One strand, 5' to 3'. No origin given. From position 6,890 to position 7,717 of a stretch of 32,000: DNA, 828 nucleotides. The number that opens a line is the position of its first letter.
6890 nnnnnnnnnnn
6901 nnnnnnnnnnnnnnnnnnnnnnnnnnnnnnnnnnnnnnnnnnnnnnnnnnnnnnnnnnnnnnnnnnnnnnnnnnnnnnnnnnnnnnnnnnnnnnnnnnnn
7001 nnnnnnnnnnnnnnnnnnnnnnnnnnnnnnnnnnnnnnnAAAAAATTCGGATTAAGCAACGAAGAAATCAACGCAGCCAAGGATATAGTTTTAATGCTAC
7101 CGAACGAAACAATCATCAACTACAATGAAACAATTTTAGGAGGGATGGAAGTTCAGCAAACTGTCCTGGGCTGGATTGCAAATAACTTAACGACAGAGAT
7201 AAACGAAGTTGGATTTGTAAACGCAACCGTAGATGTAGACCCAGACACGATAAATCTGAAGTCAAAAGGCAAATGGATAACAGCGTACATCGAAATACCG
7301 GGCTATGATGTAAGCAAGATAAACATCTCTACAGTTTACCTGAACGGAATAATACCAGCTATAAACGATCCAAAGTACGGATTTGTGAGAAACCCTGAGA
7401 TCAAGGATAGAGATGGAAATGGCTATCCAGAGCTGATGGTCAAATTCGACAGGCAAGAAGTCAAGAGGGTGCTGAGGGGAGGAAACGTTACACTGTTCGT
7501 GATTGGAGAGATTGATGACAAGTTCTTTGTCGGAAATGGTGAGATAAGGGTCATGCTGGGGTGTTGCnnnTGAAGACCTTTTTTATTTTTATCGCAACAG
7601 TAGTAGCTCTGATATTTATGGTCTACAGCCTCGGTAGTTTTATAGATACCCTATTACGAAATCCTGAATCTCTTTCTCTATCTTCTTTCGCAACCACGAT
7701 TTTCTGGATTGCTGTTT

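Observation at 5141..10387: Tandem array of four copies of an unassigned ~115-aa C-terminal module, three coupled to multi-TM partner genes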

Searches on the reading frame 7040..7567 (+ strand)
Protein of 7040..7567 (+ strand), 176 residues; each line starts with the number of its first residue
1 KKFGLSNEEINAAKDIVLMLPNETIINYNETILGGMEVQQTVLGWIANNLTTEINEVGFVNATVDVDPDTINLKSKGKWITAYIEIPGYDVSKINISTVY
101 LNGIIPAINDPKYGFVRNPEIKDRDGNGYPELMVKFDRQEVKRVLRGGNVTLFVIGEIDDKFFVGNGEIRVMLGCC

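Call 38: predict_structure(alignment_id=A4)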
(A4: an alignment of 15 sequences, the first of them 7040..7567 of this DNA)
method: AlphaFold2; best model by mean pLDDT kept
length: 176 residues; sequences in the alignment: 15
mean_pLDDT: 74.3   pTM: 0.67
mean pLDDT of the five models: 74.3, 70.4, 69.4, 68.6, 67.3
residues with pLDDT >= 90: 70; 70-90: 46; 50-70: 5; < 50: 55
segments of 3 or more residues with pLDDT < 50: 1-5, 8-56
pLDDT, mean of each block of 10 residues (from residue 1): 43 44 35 38 46 53 93 87 96 95 91 89 93 95 86 90 89 72
secondary structure, 60 per line:
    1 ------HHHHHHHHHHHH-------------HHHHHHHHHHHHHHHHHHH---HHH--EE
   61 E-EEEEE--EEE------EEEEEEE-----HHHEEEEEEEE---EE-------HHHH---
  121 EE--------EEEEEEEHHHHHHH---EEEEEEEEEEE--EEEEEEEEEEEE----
elements in order: H7-18 H32-50 E59-61 E63-67 E70-72 E79-85 E94-101 H114-117 E131-137 H138-144 E148-158 E161-172

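Call 43: fold_search(model_id=the predicted structure, library=pdb)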
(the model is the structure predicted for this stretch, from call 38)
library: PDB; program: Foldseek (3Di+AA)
matches with E <= 10: 1173; with E <= 0.001: 0
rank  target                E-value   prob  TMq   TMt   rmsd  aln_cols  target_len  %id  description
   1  4igb_C                1.2e-03  0.98  0.29  0.14  10.4       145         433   14  Crystal structure of the N-terminal domain of the Streptococcus gordonii adhesin Sgo0707 (released 2013-06-05)
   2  7q2t                  1.7e-03  1.00  0.35  0.38   5.1       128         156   10  Crystal structure of untagged rat C2orf32 (also known as CNRIP1) in a domain-swapped conformation (released 2022-11-16)
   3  4ofk_B                1.8e-03  1.00  0.34  0.50   5.2       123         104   12  Crystal Structure of SYG-2 D4 (released 2014-02-19)
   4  3mjg_X                2.0e-03  0.96  0.26  0.18   8.8       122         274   15  The structure of a platelet derived growth factor receptor complex (released 2010-06-16)
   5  4igb_A                2.4e-03  0.80  0.24  0.12  13.9       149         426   15  Crystal structure of the N-terminal domain of the Streptococcus gordonii adhesin Sgo0707 (released 2013-06-05)
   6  2nnc_A                2.6e-03  0.99  0.29  0.41   9.4       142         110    6  Structure of the sulfur carrier protein SoxY from Chlorobium limicola f thiosulfatophilum (released 2007-03-13)
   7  9djw_D                2.6e-03  0.96  0.25  0.37   7.5       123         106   16  X-ray crystal structure of TNFa-VNAR D1 complex (released 2025-09-10)
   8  2bk8                  2.6e-03  0.90  0.23  0.34   8.2       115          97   15  M1 domain from titin (released 2006-08-09)
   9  3bn3_B                3.1e-03  0.98  0.28  0.26   6.0       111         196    9  crystal structure of ICAM-5 in complex with aL I domain (released 2008-08-19)
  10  4igb_B                3.1e-03  0.89  0.27  0.13  11.1       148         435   15  Crystal structure of the N-terminal domain of the Streptococcus gordonii adhesin Sgo0707 (released 2013-06-05)
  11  9djw_L                3.4e-03  0.95  0.27  0.37   7.5       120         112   17  X-ray crystal structure of TNFa-VNAR D1 complex (released 2025-09-10)
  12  9djw_0                3.4e-03  0.92  0.24  0.36   7.9       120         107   15  X-ray crystal structure of TNFa-VNAR D1 complex (released 2025-09-10)
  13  1t0p_B                3.9e-03  0.96  0.24  0.40   6.7       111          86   12  Structural Basis of ICAM recognition by integrin alpahLbeta2 revealed in the complex structure of binding domains of I (released 2005-03-08)
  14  4ph8_A                3.9e-03  0.77  0.24  0.26  11.0       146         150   14  Crystal structure of AggA, the major subunit of aggregative adherence fimbriae type I (AAF/I) from the Escherichia col (released 2014-10-01)
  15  6tn6                  4.4e-03  0.97  0.29  0.14  10.4       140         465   13  X-ray structure of the endo-beta-1,4-mannanase from Thermotoga petrophila (released 2020-04-29)
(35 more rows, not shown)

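Call 91: fold_search(model_id=the predicted structure, library=viral)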
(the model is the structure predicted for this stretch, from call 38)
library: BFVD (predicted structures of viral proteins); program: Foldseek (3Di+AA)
matches with E <= 10: 1026; with E <= 0.001: 3
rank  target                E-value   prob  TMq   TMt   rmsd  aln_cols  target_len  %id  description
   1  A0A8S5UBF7            2.7e-04  1.00  0.35  0.30   9.5       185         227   12  Neurotoxin [Podoviridae sp. ctZkC8]
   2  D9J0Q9                8.2e-04  0.98  0.30  0.37  10.5       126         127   17  Gp111 [Brochothrix phage A9]
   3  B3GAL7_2              9.8e-04  0.99  0.30  0.07   6.6       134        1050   13  AMDV3_1 [uncultured virus]
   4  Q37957                1.9e-03  1.00  0.35  0.51   5.3       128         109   16  ORF 109 [Lactococcus phage mv4]
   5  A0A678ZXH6            2.7e-03  0.98  0.35  0.22   6.5       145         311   14  Uncharacterized protein [Pectobacterium phage Arno18]
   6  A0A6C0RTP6            3.2e-03  0.90  0.31  0.13  26.9       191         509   12  (no name in the UniProt tables at hand)
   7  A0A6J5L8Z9            3.4e-03  1.00  0.32  0.29   9.2       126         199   10  Gliding motility-associated, C-terminal domain [uncultured Caudovirales phage]
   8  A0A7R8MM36            4.1e-03  0.89  0.29  0.33  20.5       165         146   10  Phage neck whiskers [Klebsiella phage vB_KppS-Anoxic]
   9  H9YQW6                4.6e-03  0.97  0.31  0.44   9.7       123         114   16  (no name in the UniProt tables at hand)
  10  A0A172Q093            4.6e-03  0.96  0.30  0.10   9.4       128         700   13  Uncharacterized protein [Acinetobacter phage vB_AbaM_ME3]
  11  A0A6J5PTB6            5.1e-03  0.99  0.27  0.32   8.7       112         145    9  PKD domain containing protein [uncultured Caudovirales phage]
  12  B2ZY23                5.5e-03  0.82  0.28  0.30  17.0       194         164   12  PKD domain-containing protein [Ralstonia phage phiRSL1]
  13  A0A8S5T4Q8            5.5e-03  0.66  0.21  0.09  10.1       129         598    7  Tail protein [Siphoviridae sp. ctrpM6]
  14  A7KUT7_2              6.5e-03  0.98  0.30  0.07   7.6       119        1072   13  (no name in the UniProt tables at hand)
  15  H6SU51                6.5e-03  0.97  0.29  0.11   8.6       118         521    9  Gp18 T4-like tail sheath protein [Campylobacter virus IBB35]
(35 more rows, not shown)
